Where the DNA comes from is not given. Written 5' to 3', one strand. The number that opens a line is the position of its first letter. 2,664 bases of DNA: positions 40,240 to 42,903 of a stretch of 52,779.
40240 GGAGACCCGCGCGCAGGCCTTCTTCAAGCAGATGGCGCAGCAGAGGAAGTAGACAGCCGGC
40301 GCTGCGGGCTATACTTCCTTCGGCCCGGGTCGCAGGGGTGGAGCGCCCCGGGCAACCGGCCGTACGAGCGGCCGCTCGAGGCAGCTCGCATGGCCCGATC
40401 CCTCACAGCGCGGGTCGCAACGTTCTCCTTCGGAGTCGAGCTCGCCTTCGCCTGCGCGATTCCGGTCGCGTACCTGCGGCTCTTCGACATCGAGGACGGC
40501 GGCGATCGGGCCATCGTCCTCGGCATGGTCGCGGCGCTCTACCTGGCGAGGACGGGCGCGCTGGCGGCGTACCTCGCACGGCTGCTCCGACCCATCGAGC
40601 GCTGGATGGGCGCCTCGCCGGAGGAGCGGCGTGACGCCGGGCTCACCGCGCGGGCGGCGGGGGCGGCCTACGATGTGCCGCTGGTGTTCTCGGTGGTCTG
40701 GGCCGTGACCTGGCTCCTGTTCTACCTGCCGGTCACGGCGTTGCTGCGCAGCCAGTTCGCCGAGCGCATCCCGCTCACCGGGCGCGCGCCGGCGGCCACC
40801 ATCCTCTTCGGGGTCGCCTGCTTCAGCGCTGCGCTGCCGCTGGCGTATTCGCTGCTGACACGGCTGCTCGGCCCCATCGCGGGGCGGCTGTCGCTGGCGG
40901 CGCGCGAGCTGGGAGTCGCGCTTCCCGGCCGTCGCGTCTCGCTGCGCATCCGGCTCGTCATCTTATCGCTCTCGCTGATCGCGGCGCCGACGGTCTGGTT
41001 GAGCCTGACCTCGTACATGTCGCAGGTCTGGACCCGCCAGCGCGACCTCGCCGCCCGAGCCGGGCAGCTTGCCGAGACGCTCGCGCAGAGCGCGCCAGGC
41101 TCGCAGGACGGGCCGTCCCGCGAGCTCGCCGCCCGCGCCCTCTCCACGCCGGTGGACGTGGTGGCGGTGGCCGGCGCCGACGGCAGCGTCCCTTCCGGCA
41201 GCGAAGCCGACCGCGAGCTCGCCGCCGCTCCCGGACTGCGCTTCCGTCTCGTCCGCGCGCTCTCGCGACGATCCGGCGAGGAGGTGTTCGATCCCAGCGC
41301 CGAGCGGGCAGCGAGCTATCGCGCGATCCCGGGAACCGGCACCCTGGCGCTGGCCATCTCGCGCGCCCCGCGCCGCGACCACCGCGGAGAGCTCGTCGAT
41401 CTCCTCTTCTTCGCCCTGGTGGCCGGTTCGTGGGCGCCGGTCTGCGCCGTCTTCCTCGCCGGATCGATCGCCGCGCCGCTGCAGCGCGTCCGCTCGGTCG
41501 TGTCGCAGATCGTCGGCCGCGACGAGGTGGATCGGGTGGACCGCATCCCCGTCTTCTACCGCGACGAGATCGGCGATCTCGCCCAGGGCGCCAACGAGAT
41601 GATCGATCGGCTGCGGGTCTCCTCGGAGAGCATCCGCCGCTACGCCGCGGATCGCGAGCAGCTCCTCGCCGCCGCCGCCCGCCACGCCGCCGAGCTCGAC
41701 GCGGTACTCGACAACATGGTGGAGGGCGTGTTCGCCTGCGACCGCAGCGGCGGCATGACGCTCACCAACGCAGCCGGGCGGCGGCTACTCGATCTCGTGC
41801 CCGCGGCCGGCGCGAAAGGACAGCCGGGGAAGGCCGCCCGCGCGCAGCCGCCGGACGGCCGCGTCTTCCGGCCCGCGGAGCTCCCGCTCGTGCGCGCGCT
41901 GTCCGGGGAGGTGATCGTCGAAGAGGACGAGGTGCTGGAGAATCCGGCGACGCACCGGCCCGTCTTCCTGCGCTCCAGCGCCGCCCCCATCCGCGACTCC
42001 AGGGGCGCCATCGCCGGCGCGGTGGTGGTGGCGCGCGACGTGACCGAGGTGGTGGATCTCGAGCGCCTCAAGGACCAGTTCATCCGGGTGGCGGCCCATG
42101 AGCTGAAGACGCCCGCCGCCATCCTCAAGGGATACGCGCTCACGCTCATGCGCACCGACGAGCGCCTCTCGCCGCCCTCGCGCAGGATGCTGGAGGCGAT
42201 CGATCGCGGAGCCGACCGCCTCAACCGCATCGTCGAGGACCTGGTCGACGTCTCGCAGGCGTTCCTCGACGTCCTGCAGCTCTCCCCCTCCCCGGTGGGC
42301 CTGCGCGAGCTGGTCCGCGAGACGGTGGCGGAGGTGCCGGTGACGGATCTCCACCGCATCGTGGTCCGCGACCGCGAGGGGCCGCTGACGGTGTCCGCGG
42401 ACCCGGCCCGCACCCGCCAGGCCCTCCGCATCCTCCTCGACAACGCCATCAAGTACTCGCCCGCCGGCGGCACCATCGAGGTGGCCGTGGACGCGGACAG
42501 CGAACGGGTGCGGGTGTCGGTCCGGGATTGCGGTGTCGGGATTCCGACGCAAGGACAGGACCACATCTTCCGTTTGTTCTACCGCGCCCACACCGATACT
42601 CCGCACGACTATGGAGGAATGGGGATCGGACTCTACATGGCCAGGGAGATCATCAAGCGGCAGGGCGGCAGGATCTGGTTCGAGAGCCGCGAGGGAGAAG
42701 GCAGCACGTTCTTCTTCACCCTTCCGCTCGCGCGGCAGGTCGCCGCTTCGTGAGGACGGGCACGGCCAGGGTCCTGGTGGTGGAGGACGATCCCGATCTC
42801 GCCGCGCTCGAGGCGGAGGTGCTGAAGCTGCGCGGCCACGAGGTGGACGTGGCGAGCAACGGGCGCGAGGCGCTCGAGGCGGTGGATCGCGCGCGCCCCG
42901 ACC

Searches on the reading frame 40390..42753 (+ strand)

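Call 76: search_protein_families(library=pfam, proteins=[window:40390-42753:+], max_evalue=0.001)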
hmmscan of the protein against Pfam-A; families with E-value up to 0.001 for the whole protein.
window:40390-42753:+ (787 aa): 5 families
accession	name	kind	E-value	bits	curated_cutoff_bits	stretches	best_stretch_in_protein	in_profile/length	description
PF02518.31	HATPase_c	-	1.9e-28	99.5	26.4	1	671-781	2-110/111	Histidine kinase-, DNA gyrase B-, and HSP90-like ATPase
PF00512.31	HisKA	-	2.3e-12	47.2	26.9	1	561-623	2-62/66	His Kinase A (phospho-acceptor) domain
PF08448.16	PAS_4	-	4.4e-11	43.4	23.1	1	440-555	1-109/110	PAS fold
PF00672.30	HAMP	-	4.4e-07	30.6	25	1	355-409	1-52/53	HAMP domain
PF00989.32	PAS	-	1e-05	25.9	22.6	1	435-551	2-113/113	PAS fold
